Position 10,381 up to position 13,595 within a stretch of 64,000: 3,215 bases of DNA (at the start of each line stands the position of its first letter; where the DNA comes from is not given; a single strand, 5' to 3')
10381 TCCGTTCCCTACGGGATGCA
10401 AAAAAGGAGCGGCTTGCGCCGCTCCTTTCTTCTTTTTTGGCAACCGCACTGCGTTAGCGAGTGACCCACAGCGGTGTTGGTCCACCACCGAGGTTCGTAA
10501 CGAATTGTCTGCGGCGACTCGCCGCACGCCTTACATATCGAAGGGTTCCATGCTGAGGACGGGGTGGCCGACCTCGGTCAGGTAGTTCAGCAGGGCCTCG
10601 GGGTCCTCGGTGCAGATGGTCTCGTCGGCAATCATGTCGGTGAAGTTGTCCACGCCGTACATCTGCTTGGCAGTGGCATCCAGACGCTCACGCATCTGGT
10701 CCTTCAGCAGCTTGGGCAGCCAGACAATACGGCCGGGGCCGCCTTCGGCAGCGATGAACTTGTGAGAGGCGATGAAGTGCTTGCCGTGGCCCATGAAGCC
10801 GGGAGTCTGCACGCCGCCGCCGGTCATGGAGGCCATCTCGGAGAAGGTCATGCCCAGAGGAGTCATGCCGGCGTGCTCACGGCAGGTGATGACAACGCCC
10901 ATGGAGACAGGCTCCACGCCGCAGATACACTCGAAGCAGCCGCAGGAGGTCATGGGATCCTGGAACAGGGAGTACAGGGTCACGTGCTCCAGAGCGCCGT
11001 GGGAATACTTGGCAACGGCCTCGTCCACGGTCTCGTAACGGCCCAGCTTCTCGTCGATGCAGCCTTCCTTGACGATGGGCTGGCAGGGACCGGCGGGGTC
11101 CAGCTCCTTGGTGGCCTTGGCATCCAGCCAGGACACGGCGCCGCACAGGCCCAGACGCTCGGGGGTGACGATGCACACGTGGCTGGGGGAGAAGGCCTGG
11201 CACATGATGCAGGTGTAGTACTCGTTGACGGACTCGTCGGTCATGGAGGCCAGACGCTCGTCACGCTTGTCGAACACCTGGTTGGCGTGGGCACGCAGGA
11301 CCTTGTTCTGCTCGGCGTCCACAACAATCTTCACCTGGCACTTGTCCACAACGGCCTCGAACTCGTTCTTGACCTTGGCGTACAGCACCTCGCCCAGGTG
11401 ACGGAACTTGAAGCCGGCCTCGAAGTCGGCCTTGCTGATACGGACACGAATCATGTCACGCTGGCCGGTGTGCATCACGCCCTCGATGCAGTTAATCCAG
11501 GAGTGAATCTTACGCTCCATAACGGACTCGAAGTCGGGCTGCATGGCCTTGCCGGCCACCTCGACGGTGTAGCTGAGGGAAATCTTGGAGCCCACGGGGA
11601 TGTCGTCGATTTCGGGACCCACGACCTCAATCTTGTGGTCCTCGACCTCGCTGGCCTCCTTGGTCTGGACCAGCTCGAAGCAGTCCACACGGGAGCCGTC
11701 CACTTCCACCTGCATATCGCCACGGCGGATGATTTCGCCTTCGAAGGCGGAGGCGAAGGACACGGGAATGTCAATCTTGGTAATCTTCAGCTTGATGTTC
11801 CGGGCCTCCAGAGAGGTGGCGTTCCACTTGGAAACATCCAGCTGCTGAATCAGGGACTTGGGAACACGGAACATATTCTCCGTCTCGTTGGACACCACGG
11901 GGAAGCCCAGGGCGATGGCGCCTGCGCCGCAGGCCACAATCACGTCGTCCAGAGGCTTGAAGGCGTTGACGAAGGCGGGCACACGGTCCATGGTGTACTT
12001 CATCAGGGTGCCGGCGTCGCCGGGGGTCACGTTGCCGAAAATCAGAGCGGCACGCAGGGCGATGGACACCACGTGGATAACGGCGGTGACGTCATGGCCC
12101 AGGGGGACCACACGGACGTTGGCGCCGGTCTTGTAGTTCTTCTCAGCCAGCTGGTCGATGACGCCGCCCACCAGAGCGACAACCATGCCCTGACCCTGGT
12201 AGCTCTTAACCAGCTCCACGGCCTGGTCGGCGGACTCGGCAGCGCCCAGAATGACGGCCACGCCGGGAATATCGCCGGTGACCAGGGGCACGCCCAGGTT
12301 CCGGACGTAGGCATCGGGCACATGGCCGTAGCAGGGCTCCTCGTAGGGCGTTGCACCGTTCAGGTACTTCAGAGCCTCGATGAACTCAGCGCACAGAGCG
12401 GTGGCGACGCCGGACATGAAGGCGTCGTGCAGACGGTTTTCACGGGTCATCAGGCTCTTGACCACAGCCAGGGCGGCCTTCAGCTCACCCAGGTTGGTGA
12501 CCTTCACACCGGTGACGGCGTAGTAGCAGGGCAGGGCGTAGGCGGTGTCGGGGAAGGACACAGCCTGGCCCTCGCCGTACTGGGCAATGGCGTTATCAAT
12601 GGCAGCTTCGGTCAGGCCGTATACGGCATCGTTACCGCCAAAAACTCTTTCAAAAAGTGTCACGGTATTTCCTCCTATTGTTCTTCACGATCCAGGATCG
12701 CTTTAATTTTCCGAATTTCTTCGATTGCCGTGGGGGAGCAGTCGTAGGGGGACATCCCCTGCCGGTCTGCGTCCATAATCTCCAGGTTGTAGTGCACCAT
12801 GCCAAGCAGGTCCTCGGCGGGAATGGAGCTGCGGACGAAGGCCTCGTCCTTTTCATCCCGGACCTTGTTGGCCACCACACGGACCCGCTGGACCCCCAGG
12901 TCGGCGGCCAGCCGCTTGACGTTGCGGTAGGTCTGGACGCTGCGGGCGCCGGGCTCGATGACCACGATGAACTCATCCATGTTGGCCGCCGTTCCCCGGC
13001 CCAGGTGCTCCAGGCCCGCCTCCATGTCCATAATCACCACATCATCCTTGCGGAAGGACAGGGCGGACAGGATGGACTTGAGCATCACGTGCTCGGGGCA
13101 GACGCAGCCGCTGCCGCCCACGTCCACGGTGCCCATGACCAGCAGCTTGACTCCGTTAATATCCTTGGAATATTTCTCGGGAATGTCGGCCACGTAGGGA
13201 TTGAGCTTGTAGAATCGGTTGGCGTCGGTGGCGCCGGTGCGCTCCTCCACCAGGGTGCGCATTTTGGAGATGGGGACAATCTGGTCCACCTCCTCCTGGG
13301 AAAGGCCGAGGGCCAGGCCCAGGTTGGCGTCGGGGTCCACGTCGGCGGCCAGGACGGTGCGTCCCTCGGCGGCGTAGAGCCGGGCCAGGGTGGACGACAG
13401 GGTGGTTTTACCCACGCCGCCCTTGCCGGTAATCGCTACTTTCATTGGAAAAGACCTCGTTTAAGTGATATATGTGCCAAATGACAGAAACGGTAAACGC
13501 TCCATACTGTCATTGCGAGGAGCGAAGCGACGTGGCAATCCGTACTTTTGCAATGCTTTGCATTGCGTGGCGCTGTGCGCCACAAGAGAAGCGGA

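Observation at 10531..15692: Stand-alone cooS(acsA)-cooC-acsB unit without CoFeSP, methyltransferase or methyl-branch genes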

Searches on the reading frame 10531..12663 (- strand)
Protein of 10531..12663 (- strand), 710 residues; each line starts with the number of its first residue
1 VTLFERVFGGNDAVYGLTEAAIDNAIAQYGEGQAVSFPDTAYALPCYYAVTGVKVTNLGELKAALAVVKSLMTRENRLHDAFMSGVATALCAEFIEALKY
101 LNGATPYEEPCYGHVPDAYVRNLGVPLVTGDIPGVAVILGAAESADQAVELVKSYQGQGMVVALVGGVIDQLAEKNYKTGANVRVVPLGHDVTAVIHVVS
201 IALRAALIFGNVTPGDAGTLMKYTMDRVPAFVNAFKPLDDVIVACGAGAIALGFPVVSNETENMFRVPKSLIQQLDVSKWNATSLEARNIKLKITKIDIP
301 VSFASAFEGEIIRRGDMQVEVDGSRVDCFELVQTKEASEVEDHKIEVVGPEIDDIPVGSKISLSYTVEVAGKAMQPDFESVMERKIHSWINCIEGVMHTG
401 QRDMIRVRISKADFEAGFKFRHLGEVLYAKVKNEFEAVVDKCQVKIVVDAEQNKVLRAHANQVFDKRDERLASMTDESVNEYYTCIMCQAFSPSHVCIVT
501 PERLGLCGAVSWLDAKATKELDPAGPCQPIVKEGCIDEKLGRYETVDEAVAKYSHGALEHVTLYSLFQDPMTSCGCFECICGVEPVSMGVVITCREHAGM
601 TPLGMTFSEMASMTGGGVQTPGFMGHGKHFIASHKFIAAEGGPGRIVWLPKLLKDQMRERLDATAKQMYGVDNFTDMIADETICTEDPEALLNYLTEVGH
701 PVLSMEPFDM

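Call 3: search_protein_families(library=pfam, proteins=[window:10531-12663:-])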
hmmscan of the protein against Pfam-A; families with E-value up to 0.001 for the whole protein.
window:10531-12663:- (710 aa): 3 families
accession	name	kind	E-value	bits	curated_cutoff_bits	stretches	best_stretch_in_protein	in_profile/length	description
PF19436.4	ACS_CODH_B_C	-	6.3e-121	403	25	1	464-708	1-244/245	ACS/CODH beta subunit C-terminal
PF03598.20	CdhC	-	8e-65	217.9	24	1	299-452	1-154/155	CO dehydrogenase/acetyl-CoA synthase complex beta subunit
PF18537.6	CODH_A_N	-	1.8e-33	114.8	32.2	1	20-101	2-83/83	Carbon monoxide dehydrogenase subunit alpha N-terminal domain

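Call 4: search_protein_families(library=ncbifam, proteins=[window:10531-12663:-])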
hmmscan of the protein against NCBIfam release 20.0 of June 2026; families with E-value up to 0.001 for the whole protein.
window:10531-12663:- (710 aa): 4 families
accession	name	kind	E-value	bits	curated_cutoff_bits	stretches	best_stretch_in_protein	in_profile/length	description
NF040764.1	CODH_ACS_al_bet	equivalog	0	1015.3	800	1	10-707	3-703/705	acetyl-CoA decarbonylase/synthase complex subunit alpha/beta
NF007078.0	PRK09529.1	subfamily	3e-278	924.8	809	1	2-707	4-708/710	bifunctional acetyl-CoA decarbonylase/synthase complex subunit alpha/beta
NF003379.0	PRK04456.1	domain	3.7e-126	421.5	372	1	298-704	4-400/464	acetyl-CoA decarbonylase/synthase complex subunit beta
TIGR00316.1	cdhC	equivalog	9e-117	390.7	355.95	1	297-704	3-397/460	CO dehydrogenase/CO-methylating acetyl-CoA synthase complex subunit beta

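Call 26: find_related_loci(query=window:10531-12663:-, collection=genome_contigs, flank=10000)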
Query window:10531-12663:- (710 aa) in genome_contigs; peptide patterns used: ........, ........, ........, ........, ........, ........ (x = any residue, [..] = any of these).
600 stretches matched a pattern (row limit reached: there are more); 589 encode a relative of the query (tblastn E <= 1e-3); the best 80 are kept; 80 distinct loci.
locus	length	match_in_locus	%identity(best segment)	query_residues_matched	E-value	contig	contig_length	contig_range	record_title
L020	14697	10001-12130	90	1-710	0e+0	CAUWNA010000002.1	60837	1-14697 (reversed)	MAG: uncultured Oscillospiraceae bacterium isolate SRS15956991__bin7 genome assembly, contig: SRS15956991_NODE_204_lengt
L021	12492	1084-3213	91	1-710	0e+0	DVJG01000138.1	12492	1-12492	MAG TPA_asm: Candidatus Faecousia faecipullorum isolate ChiHecec2B26-1122 ChiHecec2B26__C199656_L12492_SRR6323527, whole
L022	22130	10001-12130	91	1-710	0e+0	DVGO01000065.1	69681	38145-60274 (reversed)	MAG TPA_asm: Candidatus Faecousia faecavium isolate ChiBcec21-2751 ChiBcec21__C205768_L69681_SRR6323134, whole genome sh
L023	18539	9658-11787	88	1-710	0e+0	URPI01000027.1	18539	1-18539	uncultured Clostridiales bacterium isolate UMGS1211 genome assembly, contig: NODE_1503_length_18539_cov_5.398669, whole 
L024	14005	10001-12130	88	1-710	0e+0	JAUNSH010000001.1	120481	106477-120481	MAG: Eubacteriales bacterium isolate S4M_St_6 NODE_31_length_120481_cov_18.410758, whole genome shotgun sequence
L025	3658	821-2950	88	1-710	0e+0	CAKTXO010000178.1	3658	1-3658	MAG: uncultured Oscillospiraceae bacterium isolate REFINED_METABAT215_TOP10_CONTIGS_1500_ASSEMBLY_K77_MERGED__Hadza_MoBi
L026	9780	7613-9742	88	1-710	0e+0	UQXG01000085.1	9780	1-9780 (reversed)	uncultured Clostridiales bacterium isolate UMGS729 genome assembly, contig: NODE_492_length_9780_cov_8.692853, whole gen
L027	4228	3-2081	91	18-710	0e+0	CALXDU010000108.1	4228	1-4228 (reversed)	MAG: uncultured Oscillospiraceae bacterium isolate BRZ_EM__bin7 genome assembly, contig: BRZ_EM__NODE_35764_length_4228_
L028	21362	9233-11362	87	1-710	0e+0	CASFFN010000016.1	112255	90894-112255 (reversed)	uncultured Eubacteriales bacterium isolate B24_L1_386386_idba_bin.35 genome assembly, contig: B24_L1_386386_idba_bin.35.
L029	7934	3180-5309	86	1-710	0e+0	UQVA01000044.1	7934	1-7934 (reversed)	uncultured Clostridiales bacterium isolate UMGS670 genome assembly, contig: NODE_1682_length_7934_cov_10.273766, whole g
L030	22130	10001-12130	85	1-710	0e+0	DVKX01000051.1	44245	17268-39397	MAG TPA_asm: Candidatus Faecousia intestinigallinarum isolate ChiSxjej3B15-29383 ChiSxjej3B15M5__C222461_L44245_SRR63233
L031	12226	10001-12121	85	1-708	0e+0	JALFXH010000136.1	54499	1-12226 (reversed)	MAG: Clostridiales bacterium isolate SUG1096 k141_69507, whole genome shotgun sequence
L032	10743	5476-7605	85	1-710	0e+0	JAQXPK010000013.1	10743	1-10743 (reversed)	MAG: Bacillota bacterium isolate SUG1403 k141_17252, whole genome shotgun sequence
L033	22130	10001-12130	84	1-710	0e+0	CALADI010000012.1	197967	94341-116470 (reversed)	MAG TPA_asm: uncultured Clostridia bacterium isolate ERR318691_bin.113_CONCOCT_v1.1_MAG genome assembly, contig: ERZ1764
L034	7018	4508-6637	85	1-710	0e+0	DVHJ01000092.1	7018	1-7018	MAG TPA_asm: Candidatus Faecousia faecigallinarum isolate ChiHcolR29-948 ChiHcolR29__C251403_L7018_SRR6323130, whole gen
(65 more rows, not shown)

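Call 28: search_solved_structures(query=window:10531-12663:-, show_alignments=2, max_evalue=1e-50)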
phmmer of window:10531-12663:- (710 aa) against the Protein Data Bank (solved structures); distinct sequences matched with E-value up to 1e-50: 16.
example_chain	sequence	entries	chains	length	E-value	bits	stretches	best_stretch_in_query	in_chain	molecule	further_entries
6ytt_A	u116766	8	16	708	3.4e-262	874.9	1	1-708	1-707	CO dehydrogenase/acetyl-CoA synthase complex, beta subunit | CO-methylating acetyl-CoA synthase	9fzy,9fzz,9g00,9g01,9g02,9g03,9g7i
1mjg_M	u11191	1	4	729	9.1e-190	635.5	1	2-708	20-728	Carbon monoxide dehydrogenase alpha subunit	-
3i04_M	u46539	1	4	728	1.6e-189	634.7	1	2-708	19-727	Carbon monoxide dehydrogenase/acetyl-CoA synthase subunit alpha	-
1oao_C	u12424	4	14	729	1.6e-189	634.7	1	2-708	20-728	CARBON MONOXIDE DEHYDROGENASE/ACETYL-COA SYNTHASE SUBUNIT ALPHA | Carbon monoxide dehydrogenase/acetyl CoA synthase subunit alpha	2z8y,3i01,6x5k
7zkj_B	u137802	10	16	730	9e-188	628.9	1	3-708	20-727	CO-methylating acetyl-CoA synthase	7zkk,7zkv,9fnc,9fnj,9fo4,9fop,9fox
9fr0_A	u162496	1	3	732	9.1e-188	628.9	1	3-708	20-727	CO-methylating acetyl-CoA synthase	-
1ru3_A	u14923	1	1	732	9.9e-188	628.8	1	3-708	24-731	Acetyl-CoA synthase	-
7nys_A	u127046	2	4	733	1e-187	628.8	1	3-708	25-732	CO-methylating acetyl-CoA synthase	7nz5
7nyp_A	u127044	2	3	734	1e-187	628.8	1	3-708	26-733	CO-methylating acetyl-CoA synthase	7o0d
8cmw_B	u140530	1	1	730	4.4e-187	626.7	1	3-708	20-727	CO-methylating acetyl-CoA synthase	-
8cja_B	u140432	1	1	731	4.4e-187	626.6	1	3-708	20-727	CO-methylating acetyl-CoA synthase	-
8cjb_B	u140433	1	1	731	6.2e-187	626.2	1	3-708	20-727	CO-methylating acetyl-CoA synthase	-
8cjc_B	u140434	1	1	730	1.2e-186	625.3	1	3-708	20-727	CO-methylating acetyl-CoA synthase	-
3git_A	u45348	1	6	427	2e-142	479.1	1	290-708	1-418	Carbon monoxide dehydrogenase/acetyl-CoA synthase subunit alpha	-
6yua_A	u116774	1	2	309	2.4e-100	340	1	1-310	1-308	CO dehydrogenase/acetyl-CoA synthase complex, beta subunit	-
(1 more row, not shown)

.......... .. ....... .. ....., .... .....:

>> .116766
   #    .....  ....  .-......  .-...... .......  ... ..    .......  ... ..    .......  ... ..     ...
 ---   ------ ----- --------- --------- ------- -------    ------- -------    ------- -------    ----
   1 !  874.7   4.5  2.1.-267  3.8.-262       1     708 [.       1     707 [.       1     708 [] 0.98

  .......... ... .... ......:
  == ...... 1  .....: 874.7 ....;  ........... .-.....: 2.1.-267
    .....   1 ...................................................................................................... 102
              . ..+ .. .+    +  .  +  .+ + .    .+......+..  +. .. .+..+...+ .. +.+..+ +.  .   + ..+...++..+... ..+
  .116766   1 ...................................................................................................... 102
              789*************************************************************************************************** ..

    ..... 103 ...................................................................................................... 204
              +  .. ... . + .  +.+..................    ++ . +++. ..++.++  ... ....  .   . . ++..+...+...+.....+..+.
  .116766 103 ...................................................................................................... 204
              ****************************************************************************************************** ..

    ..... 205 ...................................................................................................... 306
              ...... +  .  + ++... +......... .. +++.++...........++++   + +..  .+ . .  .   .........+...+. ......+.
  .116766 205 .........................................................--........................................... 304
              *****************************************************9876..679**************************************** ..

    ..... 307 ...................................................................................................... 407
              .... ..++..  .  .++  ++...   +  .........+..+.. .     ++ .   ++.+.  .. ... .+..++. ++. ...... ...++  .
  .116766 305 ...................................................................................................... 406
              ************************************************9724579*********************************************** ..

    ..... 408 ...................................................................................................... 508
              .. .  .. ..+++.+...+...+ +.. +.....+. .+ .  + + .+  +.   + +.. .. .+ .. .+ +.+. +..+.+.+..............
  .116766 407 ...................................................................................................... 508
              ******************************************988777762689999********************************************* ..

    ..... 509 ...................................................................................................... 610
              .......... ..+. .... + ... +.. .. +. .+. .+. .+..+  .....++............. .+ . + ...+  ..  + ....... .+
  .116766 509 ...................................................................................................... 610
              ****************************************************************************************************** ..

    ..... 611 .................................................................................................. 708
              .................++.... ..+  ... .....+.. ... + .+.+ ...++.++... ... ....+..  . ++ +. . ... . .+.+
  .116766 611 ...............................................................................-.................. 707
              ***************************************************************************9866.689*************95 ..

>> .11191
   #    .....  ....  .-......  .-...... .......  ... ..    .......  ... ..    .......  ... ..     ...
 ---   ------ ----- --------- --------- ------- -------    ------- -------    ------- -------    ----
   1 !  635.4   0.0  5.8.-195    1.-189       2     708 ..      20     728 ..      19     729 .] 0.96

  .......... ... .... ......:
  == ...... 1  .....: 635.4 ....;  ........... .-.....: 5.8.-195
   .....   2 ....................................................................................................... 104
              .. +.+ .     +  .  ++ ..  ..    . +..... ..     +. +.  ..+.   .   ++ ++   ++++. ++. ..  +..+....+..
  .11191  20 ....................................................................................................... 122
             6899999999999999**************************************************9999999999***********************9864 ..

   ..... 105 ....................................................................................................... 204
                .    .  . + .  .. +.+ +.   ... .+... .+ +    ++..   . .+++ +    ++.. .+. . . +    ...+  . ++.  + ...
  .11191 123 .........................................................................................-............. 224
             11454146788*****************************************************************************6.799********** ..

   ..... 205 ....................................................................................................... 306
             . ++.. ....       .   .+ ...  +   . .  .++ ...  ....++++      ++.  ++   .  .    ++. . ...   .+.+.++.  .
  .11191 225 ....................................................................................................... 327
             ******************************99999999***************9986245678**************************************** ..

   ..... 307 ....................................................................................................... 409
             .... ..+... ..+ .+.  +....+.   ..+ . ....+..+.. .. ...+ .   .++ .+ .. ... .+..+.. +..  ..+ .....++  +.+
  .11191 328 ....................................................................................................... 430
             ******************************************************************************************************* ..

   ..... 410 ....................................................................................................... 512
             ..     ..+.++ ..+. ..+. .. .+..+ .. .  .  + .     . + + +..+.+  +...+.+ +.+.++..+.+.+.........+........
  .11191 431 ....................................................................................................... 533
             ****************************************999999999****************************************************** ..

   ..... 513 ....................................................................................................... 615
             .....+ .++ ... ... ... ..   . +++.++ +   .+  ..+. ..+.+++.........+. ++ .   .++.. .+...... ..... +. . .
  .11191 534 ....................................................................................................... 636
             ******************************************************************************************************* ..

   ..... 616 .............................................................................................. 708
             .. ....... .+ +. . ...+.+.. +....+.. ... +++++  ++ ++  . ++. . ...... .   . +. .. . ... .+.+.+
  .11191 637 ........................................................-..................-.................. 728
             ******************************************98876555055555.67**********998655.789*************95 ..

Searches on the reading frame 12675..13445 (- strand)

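Call 3: search_protein_families(library=pfam, proteins=[window:12675-13445:-])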
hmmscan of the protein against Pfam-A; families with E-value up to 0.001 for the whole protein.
window:12675-13445:- (256 aa): 6 families
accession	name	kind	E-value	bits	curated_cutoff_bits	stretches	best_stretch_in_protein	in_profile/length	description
PF01656.29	CbiA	-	1.4e-17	64.3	25.4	1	4-231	3-123/125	CobQ/CobB/MinD/ParA nucleotide binding domain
PF13614.12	AAA_31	-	8.1e-13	49.1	27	1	6-172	8-156/177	AAA domain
PF02374.21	ArsA_ATPase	-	3.6e-08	33.4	24.3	1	3-45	4-46/305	Anion-transporting ATPase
PF10609.15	ParA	-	5.7e-07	29.6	27.1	1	5-37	9-41/246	NUBPL iron-transfer P-loop NTPase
PF00142.24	Fer4_NifH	-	4.5e-05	23.5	25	1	1-57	1-56/271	4Fe-4S iron sulfur cluster binding proteins, NifH/frxC family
PF06564.18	CBP_BcsQ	-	0.00077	19.5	21.3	0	4-49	5-51/234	Cellulose biosynthesis protein BcsQ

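Call 4: search_protein_families(library=ncbifam, proteins=[window:12675-13445:-])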
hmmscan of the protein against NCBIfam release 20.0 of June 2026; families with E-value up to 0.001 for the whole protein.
window:12675-13445:- (256 aa): 23 families
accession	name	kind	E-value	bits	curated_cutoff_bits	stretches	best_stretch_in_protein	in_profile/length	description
TIGR01969.1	minD_arch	subfamily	7e-13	48.3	201.75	2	5-53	6-55/251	cell division ATPase MinD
TIGR03371.1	cellulose_yhjQ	equivalog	3e-12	46.5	157.85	1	3-52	4-54/246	cellulose biosynthesis protein BcsQ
TIGR01968.1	minD_bact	equivalog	6.4e-10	38.8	212.9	1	4-59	6-62/261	septum site-determining protein MinD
NF041546.1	ParA_partition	equivalog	3.7e-09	36.4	180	1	5-52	5-52/203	ParA family partition ATPase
TIGR04291.1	arsen_driv_ArsA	equivalog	2.3e-08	33.2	650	1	5-97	8-101/565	arsenical pump-driving ATPase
TIGR03453.1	partition_RepA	equivalog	1.5e-07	30.6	348.45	1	7-54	112-158/387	plasmid partitioning protein RepA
NF047398.1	AAA_KGGVGR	domain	3.5e-07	30.7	90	1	8-175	11-184/190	KGGVGR-motif variant AAA ATPase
TIGR00345.1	GET3_arsA_TRC40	subfamily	3.6e-07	30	135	1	5-46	2-43/299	TRC40/GET3/ArsA family transport-energizing ATPase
NF053621.1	ATPseBagBMYCTU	equivalog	7.8e-07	28.5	521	1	4-50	16-62/371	ATPase BagB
NF010443.0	PRK13869.1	subfamily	3e-06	26.3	446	1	4-51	125-173/405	plasmid-partitioning protein RepA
TIGR01281.1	DPOR_bchL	equivalog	1.2e-05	24.9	345.15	1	1-43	1-43/268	ferredoxin:protochlorophyllide reductase (ATP-dependent) iron-sulfur ATP-binding protein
NF041417.1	ArsA_halo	exception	1.4e-05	24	800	1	5-140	338-468/617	arsenical pump-driving ATPase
NF033200.1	F430_CfbC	exception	1.7e-05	24.3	402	1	2-44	2-44/260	Ni-sirohydrochlorin a,c-diamide reductive cyclase ATP-dependent reductase subunit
NF053622.1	ATPseBagAMYCTU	equivalog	1.9e-05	24.3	400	1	5-37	12-44/325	ATPase BagA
TIGR01287.1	nifH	equivalog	5e-05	22.8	394.35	1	2-46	2-46/275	nitrogenase iron protein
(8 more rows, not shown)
